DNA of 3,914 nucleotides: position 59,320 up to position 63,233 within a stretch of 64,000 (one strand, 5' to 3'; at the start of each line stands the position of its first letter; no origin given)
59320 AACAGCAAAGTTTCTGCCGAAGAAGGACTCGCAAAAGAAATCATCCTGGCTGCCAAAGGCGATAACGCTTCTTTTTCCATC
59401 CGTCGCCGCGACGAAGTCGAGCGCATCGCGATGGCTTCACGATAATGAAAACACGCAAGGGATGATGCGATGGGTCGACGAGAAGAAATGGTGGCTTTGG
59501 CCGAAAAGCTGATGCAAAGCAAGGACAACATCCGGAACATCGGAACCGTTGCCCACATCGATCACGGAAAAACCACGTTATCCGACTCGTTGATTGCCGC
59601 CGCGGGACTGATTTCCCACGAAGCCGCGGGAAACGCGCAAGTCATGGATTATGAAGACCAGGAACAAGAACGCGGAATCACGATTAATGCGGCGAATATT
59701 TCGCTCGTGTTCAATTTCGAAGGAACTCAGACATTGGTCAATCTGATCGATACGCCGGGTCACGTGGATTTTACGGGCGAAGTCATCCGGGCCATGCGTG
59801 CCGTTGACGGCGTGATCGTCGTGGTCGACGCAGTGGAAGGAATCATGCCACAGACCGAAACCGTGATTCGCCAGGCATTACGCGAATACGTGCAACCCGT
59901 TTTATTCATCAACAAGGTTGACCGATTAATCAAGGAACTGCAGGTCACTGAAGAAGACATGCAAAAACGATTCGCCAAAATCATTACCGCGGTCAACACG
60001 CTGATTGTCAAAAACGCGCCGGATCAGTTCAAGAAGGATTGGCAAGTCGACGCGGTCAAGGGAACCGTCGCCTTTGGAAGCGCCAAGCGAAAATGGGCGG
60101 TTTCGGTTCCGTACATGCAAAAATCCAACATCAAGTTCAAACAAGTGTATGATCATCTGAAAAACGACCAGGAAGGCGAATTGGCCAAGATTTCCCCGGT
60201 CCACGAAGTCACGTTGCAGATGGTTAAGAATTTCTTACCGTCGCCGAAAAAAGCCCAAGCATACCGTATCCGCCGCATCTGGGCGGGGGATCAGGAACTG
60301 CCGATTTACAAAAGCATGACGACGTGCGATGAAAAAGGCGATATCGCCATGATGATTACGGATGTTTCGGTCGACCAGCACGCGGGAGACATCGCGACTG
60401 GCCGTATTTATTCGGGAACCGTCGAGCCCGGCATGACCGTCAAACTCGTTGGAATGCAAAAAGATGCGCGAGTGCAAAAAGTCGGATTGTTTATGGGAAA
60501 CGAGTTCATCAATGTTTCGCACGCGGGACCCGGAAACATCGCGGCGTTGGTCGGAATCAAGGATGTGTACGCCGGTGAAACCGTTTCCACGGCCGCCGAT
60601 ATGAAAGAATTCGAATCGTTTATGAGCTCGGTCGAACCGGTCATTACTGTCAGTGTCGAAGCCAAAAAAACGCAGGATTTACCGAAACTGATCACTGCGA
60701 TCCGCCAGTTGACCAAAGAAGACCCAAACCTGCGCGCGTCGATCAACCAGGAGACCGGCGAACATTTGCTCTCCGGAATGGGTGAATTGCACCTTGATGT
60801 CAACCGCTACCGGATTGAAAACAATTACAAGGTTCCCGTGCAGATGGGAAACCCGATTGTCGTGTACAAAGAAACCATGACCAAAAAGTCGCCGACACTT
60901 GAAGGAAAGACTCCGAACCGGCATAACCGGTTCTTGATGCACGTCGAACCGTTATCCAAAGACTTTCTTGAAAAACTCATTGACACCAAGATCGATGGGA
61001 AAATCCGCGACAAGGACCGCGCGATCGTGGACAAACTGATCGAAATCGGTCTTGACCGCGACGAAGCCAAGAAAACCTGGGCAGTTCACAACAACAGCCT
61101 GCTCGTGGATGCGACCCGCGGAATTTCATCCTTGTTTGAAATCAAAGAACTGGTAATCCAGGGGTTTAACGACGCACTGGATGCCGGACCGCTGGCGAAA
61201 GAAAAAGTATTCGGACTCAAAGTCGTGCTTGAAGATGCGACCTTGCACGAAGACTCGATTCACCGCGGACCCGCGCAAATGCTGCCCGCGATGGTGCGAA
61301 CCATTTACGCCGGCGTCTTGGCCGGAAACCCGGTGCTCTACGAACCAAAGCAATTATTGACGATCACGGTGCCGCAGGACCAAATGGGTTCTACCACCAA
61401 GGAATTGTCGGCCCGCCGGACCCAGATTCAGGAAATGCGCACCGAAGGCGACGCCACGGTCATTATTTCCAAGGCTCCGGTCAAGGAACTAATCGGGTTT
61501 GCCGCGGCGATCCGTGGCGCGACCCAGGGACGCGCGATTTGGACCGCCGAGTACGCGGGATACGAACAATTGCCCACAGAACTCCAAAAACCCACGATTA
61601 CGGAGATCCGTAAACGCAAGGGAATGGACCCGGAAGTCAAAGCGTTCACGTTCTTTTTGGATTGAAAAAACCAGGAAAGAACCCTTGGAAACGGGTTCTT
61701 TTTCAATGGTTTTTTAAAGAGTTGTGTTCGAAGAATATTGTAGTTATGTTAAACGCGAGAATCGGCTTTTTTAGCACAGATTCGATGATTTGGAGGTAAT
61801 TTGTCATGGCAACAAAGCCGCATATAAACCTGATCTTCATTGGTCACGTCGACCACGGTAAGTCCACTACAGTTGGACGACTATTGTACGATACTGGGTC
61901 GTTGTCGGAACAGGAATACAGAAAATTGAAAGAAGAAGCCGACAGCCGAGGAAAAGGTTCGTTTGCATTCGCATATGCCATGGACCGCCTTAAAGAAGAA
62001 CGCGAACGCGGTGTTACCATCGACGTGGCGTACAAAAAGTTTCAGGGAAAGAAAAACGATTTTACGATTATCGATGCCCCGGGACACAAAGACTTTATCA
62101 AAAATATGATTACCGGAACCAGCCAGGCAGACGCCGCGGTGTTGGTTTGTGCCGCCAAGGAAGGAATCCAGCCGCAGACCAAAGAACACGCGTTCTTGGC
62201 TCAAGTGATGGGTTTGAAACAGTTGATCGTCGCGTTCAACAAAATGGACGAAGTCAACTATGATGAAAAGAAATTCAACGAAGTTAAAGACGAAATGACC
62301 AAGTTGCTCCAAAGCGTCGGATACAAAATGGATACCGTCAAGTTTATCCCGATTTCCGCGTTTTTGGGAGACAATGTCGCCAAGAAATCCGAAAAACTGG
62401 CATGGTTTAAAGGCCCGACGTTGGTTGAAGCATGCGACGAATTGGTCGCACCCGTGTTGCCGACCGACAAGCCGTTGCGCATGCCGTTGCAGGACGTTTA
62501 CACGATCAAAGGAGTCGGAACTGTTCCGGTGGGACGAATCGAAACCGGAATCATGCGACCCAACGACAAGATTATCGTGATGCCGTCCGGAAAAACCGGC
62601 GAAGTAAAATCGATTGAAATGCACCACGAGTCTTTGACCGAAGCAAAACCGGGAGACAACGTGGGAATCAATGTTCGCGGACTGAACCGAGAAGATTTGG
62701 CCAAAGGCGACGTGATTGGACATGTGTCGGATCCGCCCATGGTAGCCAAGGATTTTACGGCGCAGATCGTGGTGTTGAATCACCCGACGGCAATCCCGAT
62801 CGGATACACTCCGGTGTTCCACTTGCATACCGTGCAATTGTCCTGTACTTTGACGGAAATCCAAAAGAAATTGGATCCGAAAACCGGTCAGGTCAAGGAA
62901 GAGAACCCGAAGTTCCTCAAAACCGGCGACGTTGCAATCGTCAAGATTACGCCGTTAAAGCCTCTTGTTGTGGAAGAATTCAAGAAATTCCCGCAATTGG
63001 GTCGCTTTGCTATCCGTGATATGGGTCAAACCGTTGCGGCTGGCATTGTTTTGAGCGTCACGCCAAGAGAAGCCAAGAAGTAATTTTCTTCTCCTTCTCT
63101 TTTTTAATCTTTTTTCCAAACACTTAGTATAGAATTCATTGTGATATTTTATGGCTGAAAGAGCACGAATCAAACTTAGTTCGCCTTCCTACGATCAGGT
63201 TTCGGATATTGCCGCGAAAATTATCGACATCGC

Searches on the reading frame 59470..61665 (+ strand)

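Call 10: search_protein_families(library=pfam, proteins=[window:59470-61665:+], max_evalue=0.01)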
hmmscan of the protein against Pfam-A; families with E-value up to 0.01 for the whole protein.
window:59470-61665:+ (731 aa): 8 families
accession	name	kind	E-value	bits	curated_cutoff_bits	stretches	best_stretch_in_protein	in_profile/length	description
PF00009.33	GTP_EFTU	-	7.9e-55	185.8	26.5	1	20-212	2-176/188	Elongation factor Tu GTP binding domain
PF14492.12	EFG_III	-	1.4e-23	83.2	27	1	389-460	3-74/75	Elongation Factor G, domain III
PF00679.30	EFG_C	-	8.3e-21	74.3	27.9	1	623-706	2-86/89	Elongation factor G C-terminus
PF03764.24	EFG_IV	-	7.6e-20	71.3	24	1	512-618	9-119/121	Elongation factor G, domain IV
PF22042.2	EF-G_D2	-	3e-14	53.3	27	1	293-374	3-83/84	Elongation factor G domain 2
PF03144.31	GTP_EFTU_D2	-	1.8e-13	51.2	30.3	1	306-372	1-72/73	Elongation factor Tu domain 2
PF16658.11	RF3_C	-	4.7e-05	23.6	40.1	1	392-472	11-91/132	Class II release factor RF3, C-terminal domain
PF01926.29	MMR_HSR1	-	0.00014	22.4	21.9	1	32-149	10-113/113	50S ribosome-binding GTPase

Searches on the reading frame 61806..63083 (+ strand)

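Call 10: search_protein_families(library=pfam, proteins=[window:61806-63083:+], max_evalue=0.01)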
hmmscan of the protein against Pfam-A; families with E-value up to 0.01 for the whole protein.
window:61806-63083:+ (425 aa): 7 families
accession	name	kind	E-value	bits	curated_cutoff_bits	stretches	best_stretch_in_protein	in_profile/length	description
PF00009.33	GTP_EFTU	-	1e-60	205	26.5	1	4-214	1-186/188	Elongation factor Tu GTP binding domain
PF22594.2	GTP-eEF1A_C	-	1.5e-38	131.7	27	1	317-415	2-100/101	GTP-eEF1A C-terminal domain-like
PF03143.23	GTP_EFTU_D3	-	5.8e-29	100.9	27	1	313-418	4-105/106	Elongation factor Tu C-terminal domain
PF03144.31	GTP_EFTU_D2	-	3.4e-21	75.9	30.3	1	238-304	1-72/73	Elongation factor Tu domain 2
PF01926.29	MMR_HSR1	-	2.9e-07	31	21.9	1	49-146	11-113/113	50S ribosome-binding GTPase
PF14578.12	GTP_EFTU_D4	-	1.5e-05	25.3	23.8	1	241-302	20-83/86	Elongation factor Tu domain 4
PF08477.19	Roc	-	0.0013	19.4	27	0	48-148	10-119/119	Ras of Complex, Roc, domain of DAPkinase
